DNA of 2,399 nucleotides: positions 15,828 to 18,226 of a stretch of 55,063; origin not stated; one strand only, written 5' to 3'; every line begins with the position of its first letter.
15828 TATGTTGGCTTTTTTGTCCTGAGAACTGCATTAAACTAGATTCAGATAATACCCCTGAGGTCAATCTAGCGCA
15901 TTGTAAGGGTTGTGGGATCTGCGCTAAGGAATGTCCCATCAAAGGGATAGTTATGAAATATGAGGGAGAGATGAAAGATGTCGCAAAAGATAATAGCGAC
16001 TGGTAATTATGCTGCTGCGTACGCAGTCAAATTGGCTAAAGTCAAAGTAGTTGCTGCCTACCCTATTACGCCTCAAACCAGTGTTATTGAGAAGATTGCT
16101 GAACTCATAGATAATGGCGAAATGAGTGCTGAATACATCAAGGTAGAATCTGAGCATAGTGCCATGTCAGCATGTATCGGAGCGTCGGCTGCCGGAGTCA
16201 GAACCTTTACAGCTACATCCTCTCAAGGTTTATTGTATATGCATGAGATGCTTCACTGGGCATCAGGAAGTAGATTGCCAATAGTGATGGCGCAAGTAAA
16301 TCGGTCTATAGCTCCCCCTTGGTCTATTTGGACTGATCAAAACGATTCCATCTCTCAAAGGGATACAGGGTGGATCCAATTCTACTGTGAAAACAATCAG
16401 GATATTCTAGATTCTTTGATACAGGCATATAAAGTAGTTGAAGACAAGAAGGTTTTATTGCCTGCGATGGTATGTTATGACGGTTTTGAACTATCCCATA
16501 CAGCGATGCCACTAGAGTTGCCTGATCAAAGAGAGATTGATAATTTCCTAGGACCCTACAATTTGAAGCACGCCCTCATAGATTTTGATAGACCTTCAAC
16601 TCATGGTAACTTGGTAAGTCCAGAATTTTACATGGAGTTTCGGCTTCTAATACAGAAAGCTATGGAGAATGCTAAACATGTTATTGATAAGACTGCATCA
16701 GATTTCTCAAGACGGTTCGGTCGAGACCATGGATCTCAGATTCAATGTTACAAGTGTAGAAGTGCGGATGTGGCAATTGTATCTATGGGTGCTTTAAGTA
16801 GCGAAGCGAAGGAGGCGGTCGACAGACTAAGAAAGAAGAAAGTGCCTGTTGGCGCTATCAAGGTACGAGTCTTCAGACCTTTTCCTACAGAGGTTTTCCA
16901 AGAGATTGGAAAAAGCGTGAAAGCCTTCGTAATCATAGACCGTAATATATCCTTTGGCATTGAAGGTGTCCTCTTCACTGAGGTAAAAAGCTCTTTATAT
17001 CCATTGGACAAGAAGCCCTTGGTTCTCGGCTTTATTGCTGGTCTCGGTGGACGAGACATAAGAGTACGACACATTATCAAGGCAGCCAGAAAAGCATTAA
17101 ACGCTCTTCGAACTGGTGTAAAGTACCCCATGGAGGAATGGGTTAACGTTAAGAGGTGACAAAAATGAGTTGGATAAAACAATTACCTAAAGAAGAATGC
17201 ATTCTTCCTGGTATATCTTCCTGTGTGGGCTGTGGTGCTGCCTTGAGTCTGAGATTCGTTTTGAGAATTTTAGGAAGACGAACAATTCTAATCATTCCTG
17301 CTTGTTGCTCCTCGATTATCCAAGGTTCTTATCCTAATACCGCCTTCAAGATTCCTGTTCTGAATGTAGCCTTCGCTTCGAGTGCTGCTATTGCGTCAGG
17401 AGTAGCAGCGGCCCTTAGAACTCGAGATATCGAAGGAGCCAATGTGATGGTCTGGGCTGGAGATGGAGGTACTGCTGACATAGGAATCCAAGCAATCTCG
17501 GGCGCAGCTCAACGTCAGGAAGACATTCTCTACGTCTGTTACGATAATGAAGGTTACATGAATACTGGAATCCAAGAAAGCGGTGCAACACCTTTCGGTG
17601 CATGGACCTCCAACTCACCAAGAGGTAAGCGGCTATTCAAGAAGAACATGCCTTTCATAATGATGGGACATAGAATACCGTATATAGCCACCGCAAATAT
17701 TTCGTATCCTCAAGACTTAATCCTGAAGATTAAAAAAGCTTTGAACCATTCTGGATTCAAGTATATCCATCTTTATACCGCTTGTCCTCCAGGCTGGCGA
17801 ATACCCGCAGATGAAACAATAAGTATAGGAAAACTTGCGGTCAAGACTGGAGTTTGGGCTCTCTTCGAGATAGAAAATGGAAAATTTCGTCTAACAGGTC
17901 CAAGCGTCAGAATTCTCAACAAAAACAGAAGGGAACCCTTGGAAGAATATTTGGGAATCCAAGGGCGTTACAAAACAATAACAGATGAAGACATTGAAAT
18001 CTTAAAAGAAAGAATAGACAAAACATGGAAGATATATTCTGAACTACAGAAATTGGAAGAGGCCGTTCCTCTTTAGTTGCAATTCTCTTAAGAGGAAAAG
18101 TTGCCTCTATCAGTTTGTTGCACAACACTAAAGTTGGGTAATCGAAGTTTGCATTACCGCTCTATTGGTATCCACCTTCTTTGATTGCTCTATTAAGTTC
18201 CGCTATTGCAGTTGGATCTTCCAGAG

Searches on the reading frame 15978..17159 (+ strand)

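Call 3: search_protein_families(library=pfam, proteins=[window:15978-17159:+])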
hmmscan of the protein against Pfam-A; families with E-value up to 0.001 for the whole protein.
window:15978-17159:+ (393 aa): 3 families
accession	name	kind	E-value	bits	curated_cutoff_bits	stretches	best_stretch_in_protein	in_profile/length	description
PF01855.24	POR_N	-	2.2e-74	250.5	27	1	16-239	2-229/231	Pyruvate flavodoxin/ferredoxin oxidoreductase, thiamine diP-bdg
PF17147.9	PFOR_II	-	1.9e-31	108.9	27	1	263-366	1-102/102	Pyruvate:ferredoxin oxidoreductase core domain II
PF02780.25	Transketolase_C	-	3.2e-07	30.7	25.9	1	260-337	7-85/124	Transketolase, C-terminal domain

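Call 4: search_protein_families(library=ncbifam, proteins=[window:15978-17159:+])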
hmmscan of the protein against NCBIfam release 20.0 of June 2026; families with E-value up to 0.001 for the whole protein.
window:15978-17159:+ (393 aa): 13 families
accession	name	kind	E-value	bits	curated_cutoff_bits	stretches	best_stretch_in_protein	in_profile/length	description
NF040682.1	PorA_Arch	equivalog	6e-155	515.9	550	1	5-382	4-377/387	pyruvate synthase subunit PorA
NF006232.0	PRK08366.1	equivalog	2.6e-144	480.6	646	1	4-393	7-394/394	2-ketoisovalerate ferredoxin oxidoreductase subunit alpha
NF006233.0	PRK08367.1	equivalog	2.4e-143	477.7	625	1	4-392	4-390/394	pyruvate ferredoxin oxidoreductase subunit alpha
NF007201.0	PRK09622.1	equivalog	2.3e-102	342.9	590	1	6-373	12-378/405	2-oxoacid:ferredoxin oxidoreductase subunit alpha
NF045764.1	PhenlGlyoxDHPadG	equivalog_domain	6.7e-101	337.7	700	1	3-390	1-395/398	NADH-dependent phenylglyoxylate dehydrogenase subunit alpha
NF045791.1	OxalOxredalpha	equivalog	6e-87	292.3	500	1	3-382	3-384/395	oxalate oxidoreductase subunit alpha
TIGR02176.1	pyruv_ox_red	equivalog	3.5e-43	147.7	911.35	1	7-366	4-371/1167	pyruvate:ferredoxin (flavodoxin) oxidoreductase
NF006412.0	PRK08659.1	equivalog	3e-37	128.7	411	1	3-369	4-372/378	2-oxoacid:acceptor oxidoreductase subunit alpha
TIGR03710.1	OAFO_sf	subfamily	1.2e-32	113.2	482.75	2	3-110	192-297/561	2-oxoacid:acceptor oxidoreductase subunit alpha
NF005507.0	PRK07119.1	subfamily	3.9e-32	111.4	399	1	2-328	2-312/352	3-methyl-2-oxobutanoate dehydrogenase subunit VorB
NF007206.0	PRK09627.1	equivalog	2.9e-24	85.7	579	2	4-188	3-188/375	2-oxoglutarate synthase subunit alpha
NF041170.1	Oxoac_fdxalpha_Archa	equivalog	4.6e-24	84.7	800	2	3-110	234-350/636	2-oxoacid:ferredoxin oxidoreductase subunit alpha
TIGR03336.1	IOR_alpha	equivalog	3.4e-12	45.5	650.9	1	8-85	6-81/595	indolepyruvate ferredoxin oxidoreductase subunit alpha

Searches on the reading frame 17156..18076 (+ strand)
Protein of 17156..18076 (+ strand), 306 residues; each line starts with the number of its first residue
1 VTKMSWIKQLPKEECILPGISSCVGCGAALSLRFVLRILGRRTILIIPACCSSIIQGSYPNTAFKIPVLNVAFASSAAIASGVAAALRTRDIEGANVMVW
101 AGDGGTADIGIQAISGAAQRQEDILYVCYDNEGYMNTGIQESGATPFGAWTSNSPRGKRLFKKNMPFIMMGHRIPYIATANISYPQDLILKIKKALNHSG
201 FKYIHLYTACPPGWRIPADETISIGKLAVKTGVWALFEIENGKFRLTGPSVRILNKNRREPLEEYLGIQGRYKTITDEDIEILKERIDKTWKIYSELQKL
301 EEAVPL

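Call 3: search_protein_families(library=pfam, proteins=[window:17156-18076:+])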
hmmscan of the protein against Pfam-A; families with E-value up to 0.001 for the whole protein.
window:17156-18076:+ (306 aa): 1 family
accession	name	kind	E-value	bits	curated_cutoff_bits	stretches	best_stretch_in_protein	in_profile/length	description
PF02775.26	TPP_enzyme_C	-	7e-19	68.6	21.9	1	61-205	19-150/151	Thiamine pyrophosphate enzyme, C-terminal TPP binding domain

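Call 4: search_protein_families(library=ncbifam, proteins=[window:17156-18076:+])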
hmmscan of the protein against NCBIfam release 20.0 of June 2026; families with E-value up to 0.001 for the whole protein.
window:17156-18076:+ (306 aa): 12 families
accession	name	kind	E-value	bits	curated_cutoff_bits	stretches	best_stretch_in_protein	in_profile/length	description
NF008818.0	PRK11864.1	subfamily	5.7e-127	422.9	405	1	6-300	4-298/300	3-methyl-2-oxobutanoate dehydrogenase subunit beta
NF008819.1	PRK11865.1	equivalog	1.6e-118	395.3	405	1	8-294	6-296/300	pyruvate synthase subunit PorB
NF045792.1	OxalOxredbeta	equivalog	1.2e-76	257.7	590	1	4-291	5-300/311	oxalate oxidoreductase subunit beta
NF045766.1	PhenlGlyoxDHPadI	equivalog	1.2e-68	231.9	700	1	12-300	148-439/443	NADH-dependent phenylglyoxylate dehydrogenase subunit beta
TIGR02176.1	pyruv_ox_red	equivalog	1.2e-21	76.4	911.35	1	98-291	957-1152/1167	pyruvate:ferredoxin (flavodoxin) oxidoreductase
NF008820.0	PRK11866.1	equivalog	1.8e-11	44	402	1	95-210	86-201/287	2-oxoacid ferredoxin oxidoreductase subunit beta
NF007207.0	PRK09628.1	equivalog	1.7e-10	41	364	1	22-210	18-202/277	2-oxoglutarate ferredoxin oxidoreductase subunit beta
TIGR02177.1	PorB_KorB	subfamily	5.4e-10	39.2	261.9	1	94-211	71-188/286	2-oxoacid:acceptor oxidoreductase, beta subunit, pyruvate/2-ketoisovalerate family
NF041171.1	Oxoac_fdxbeta_Archa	equivalog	6.7e-05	22.3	423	1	95-211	74-190/296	2-oxoacid:ferredoxin oxidoreductase subunit beta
TIGR03181.1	PDH_E1_alph_x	equivalog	0.00021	20.3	411.35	1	56-131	107-182/341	pyruvate dehydrogenase (acetyl-transferring) E1 component subunit alpha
TIGR03846.1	sulfopy_beta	equivalog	0.00039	20.4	221.5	0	73-144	44-110/182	sulfopyruvate decarboxylase subunit beta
NF008821.0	PRK11869.1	equivalog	0.00071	18.5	438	1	20-211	14-201/286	2-oxoacid ferredoxin oxidoreductase subunit beta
